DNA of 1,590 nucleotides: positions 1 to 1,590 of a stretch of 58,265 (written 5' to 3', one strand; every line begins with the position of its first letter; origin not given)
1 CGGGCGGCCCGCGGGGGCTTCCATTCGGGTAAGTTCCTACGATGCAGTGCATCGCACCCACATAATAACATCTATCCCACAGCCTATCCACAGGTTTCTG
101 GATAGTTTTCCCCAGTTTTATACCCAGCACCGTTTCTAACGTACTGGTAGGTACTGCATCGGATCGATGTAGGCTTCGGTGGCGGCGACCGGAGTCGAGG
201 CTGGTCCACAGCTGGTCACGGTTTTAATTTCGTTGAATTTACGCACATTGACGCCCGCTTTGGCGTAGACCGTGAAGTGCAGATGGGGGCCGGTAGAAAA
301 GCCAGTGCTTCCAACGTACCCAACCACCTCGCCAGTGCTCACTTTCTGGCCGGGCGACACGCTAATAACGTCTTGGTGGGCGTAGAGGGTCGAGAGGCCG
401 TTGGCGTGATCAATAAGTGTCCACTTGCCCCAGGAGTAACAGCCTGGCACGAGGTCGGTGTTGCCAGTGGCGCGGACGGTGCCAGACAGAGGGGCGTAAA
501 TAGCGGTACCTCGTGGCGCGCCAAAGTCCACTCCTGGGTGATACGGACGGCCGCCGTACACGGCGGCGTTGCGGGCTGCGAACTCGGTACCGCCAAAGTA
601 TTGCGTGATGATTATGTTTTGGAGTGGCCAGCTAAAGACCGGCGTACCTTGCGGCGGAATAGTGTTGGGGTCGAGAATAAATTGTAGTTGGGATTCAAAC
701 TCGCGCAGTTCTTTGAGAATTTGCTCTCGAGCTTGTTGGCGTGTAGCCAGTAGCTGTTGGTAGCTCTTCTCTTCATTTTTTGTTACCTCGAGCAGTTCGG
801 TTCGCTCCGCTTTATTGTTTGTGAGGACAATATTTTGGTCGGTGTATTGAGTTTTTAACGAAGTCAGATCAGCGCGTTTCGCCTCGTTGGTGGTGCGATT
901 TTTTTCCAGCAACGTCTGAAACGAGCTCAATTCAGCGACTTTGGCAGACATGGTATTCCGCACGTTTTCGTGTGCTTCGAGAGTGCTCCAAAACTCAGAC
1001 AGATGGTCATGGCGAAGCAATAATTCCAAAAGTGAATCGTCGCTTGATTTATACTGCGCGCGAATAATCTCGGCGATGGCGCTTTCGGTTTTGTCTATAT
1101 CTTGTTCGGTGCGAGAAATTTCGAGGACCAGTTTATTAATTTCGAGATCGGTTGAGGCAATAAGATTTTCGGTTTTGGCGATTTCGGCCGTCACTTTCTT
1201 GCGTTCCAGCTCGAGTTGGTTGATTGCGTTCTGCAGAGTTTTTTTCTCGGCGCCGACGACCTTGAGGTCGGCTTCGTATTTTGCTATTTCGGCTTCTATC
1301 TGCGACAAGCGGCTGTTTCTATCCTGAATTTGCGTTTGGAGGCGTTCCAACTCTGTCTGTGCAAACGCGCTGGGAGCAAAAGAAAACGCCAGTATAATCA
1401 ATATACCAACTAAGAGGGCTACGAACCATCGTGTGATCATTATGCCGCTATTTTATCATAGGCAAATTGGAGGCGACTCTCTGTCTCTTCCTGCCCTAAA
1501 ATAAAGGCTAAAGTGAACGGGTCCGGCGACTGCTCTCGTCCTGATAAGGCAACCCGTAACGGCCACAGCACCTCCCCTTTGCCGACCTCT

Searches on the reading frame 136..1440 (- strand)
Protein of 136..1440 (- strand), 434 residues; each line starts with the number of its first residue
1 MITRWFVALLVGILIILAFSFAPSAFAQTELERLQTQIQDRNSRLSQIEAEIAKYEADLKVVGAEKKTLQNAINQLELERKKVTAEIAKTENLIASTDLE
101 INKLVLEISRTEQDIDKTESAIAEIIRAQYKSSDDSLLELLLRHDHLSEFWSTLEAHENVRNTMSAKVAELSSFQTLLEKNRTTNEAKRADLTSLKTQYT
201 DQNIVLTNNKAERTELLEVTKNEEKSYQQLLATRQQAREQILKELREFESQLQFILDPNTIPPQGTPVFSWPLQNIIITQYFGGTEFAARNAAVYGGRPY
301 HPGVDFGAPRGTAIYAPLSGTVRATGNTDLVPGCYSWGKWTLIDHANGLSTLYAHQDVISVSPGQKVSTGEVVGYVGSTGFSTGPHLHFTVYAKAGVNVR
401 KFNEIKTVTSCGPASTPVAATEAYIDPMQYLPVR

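Call 83: find_encoding_contigs(protein=window:136-1440:-, flank=10000, max_places=1)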
Protein window:136-1440:- (434 aa): 7 contigs read that carry it; 1 place shown.
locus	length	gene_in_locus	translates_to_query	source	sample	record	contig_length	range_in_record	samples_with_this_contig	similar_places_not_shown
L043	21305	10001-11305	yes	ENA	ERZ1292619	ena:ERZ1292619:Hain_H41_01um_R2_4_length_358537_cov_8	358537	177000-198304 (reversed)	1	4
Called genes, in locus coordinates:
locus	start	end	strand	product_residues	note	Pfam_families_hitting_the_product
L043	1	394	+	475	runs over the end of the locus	PF01336:tRNA_anti-codon, PF00152:tRNA-synt_2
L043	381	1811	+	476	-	PF02789:Peptidase_M17_N (weak), PF00883:Peptidase_M17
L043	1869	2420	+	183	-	PF12917:YfbR-like, PF13023:HD_3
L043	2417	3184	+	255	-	PF02616:SMC_ScpA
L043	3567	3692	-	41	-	-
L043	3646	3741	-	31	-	-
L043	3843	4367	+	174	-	PF04079:SMC_ScpB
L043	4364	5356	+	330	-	PF00768:Peptidase_S11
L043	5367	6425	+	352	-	PF00953:Glycos_transf_4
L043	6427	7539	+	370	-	PF01098:FTSW_RODA_SPOVE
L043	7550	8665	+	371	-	PF03033:Glyco_transf_28, PF04101:Glyco_tran_28_C, PF06722:EryCIII-like_C (weak), PF00201:UDPGT (faint)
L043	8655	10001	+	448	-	PF00749:tRNA-synt_1c, PF19269:Anticodon_2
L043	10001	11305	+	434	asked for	PF01551:Peptidase_M23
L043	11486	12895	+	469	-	PF00479:G6PD_N, PF02781:G6PD_C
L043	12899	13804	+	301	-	PF03446:NAD_binding_2, PF03807:F420_oxidored, PF00393:6PGD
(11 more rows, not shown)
